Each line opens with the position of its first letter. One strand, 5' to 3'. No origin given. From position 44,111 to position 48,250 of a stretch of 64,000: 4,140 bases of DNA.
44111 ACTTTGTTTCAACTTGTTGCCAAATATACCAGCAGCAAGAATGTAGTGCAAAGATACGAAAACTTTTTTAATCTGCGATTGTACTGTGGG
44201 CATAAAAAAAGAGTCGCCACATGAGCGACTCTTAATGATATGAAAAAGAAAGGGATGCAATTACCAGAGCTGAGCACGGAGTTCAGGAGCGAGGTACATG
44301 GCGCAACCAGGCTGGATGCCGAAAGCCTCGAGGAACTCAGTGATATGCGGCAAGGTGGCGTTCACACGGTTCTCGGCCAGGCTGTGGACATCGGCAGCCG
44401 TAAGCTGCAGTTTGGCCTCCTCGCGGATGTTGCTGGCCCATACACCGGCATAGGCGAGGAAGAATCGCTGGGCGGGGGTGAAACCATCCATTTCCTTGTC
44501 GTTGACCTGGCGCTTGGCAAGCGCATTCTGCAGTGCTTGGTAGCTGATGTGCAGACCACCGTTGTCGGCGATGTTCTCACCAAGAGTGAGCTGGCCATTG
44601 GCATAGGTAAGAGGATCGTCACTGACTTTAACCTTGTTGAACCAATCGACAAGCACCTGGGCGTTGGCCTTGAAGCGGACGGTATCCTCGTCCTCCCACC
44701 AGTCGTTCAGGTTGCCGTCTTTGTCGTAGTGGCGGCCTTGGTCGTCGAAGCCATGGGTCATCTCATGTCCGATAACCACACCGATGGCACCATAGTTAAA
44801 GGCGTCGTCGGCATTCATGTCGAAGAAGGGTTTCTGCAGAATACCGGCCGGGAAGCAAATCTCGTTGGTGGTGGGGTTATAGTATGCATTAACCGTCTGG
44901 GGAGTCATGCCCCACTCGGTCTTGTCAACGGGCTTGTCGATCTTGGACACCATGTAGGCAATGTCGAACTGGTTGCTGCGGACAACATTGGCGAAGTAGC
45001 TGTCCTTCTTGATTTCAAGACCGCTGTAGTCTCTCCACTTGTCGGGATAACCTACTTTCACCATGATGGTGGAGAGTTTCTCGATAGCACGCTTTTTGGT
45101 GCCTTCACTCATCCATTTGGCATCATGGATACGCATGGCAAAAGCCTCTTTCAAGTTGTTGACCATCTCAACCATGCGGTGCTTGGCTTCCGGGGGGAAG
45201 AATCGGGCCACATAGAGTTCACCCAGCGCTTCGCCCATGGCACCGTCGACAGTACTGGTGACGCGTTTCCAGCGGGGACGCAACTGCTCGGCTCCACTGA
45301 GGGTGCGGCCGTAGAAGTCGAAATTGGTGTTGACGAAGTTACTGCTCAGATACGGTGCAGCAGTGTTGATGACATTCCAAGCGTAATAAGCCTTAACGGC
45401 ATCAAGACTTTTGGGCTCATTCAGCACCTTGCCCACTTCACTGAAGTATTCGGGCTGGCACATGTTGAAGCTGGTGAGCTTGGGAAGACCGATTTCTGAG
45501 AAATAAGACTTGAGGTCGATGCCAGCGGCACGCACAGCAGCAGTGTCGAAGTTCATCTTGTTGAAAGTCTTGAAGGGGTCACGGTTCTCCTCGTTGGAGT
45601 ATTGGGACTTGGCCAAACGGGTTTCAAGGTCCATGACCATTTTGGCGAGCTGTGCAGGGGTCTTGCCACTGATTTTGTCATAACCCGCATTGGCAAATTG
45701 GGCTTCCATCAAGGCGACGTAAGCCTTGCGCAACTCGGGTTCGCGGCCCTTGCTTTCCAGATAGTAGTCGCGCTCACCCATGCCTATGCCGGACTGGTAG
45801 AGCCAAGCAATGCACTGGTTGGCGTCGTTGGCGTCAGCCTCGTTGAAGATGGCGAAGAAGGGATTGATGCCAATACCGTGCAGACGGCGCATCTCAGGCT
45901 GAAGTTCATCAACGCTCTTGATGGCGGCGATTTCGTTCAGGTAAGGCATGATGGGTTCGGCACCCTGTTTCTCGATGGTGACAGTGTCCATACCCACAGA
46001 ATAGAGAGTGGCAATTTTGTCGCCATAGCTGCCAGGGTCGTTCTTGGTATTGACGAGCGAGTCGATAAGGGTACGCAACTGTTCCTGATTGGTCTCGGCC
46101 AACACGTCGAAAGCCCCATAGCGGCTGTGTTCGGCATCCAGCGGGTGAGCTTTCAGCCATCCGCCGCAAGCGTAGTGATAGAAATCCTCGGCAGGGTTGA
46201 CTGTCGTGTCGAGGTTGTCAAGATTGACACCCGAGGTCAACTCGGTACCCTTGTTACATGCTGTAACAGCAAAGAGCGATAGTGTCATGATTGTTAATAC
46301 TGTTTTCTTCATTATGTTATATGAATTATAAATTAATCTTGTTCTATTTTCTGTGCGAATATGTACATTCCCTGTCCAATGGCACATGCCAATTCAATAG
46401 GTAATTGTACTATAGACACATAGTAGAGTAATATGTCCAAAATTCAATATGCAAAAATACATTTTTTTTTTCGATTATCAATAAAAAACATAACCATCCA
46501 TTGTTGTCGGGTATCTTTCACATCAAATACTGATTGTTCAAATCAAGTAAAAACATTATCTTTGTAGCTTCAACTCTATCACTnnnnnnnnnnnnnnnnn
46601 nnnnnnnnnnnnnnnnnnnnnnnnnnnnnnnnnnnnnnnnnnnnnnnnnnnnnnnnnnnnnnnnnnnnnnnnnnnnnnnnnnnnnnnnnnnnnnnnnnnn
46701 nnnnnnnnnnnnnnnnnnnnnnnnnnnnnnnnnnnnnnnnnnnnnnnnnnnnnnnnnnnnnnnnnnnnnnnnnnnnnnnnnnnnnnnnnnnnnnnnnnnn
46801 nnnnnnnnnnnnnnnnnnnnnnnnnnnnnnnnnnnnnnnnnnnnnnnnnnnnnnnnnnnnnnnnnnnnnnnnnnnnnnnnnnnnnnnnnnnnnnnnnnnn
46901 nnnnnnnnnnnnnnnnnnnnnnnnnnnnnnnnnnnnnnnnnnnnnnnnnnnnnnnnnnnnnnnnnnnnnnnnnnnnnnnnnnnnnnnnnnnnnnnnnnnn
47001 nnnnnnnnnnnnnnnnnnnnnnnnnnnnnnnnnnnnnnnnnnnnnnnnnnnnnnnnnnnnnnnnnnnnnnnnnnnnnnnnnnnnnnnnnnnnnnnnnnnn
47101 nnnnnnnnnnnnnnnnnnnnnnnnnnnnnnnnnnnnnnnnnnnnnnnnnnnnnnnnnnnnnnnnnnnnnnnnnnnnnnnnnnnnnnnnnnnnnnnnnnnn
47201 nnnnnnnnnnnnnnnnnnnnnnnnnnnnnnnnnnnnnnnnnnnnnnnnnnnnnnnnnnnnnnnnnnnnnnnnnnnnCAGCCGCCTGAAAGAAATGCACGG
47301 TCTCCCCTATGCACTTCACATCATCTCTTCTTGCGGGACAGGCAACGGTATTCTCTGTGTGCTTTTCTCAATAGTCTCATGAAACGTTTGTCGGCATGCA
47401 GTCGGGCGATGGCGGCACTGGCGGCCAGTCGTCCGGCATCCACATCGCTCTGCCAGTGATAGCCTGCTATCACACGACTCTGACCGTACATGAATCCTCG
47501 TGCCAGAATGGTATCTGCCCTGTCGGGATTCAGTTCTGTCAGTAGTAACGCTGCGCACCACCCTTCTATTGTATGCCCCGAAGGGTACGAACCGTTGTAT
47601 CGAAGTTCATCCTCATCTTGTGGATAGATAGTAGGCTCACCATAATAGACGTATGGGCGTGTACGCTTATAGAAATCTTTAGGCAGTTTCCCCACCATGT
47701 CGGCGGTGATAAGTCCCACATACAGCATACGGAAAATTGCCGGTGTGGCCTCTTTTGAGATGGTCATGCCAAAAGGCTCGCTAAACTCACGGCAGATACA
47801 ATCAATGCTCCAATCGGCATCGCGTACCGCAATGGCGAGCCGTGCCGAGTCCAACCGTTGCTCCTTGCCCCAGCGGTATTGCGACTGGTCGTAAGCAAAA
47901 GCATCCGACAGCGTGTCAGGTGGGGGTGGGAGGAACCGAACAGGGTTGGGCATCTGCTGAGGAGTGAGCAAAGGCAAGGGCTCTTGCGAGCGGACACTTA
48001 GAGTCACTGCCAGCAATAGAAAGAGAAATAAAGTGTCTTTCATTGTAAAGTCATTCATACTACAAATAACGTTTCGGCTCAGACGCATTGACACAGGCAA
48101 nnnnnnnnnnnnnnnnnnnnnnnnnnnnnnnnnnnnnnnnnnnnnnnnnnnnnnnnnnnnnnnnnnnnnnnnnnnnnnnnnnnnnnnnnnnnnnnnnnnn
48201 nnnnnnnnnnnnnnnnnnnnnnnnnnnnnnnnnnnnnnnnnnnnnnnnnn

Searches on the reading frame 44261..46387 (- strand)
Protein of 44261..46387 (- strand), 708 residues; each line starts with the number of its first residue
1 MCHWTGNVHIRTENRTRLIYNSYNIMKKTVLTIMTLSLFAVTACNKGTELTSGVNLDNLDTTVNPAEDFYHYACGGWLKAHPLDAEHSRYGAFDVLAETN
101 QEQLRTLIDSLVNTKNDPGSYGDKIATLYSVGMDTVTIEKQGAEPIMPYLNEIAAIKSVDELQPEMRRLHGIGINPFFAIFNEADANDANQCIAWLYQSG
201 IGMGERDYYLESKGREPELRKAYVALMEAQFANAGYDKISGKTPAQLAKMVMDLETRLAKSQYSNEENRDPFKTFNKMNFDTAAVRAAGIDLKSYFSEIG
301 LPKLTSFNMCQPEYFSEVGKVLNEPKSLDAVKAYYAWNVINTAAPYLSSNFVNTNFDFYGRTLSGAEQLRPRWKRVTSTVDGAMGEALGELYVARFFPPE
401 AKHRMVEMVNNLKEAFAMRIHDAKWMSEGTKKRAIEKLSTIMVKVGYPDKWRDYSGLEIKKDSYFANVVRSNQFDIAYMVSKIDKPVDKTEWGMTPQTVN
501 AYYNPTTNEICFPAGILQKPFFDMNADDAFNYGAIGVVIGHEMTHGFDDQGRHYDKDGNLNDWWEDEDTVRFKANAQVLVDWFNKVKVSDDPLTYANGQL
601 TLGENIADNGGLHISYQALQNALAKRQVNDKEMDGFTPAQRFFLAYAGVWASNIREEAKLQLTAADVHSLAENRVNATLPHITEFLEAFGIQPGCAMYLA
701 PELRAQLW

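Call 18: search_protein_families(library=pfam, proteins=[window:44261-46387:-], max_evalue=0.001)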
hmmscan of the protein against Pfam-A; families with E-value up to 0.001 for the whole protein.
window:44261-46387:- (708 aa): 2 families
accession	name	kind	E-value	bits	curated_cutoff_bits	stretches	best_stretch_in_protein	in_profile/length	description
PF05649.18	Peptidase_M13_N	-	5.3e-118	395.2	32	1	65-448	1-381/381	Peptidase family M13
PF01431.27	Peptidase_M13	-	1.3e-68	231.2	24.5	1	500-702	1-202/205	Peptidase family M13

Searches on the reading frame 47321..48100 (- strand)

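Call 46: search_protein_families(library=pfam, proteins=[window:47321-48100:-], max_evalue=0.001)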
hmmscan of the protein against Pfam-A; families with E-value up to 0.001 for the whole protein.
window:47321-48100:- (259 aa): 1 family
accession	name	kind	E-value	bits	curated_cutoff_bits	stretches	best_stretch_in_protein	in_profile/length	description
PF01569.27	PAP2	-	4e-18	65.8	27.2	1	126-232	5-119/130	PAP2 superfamily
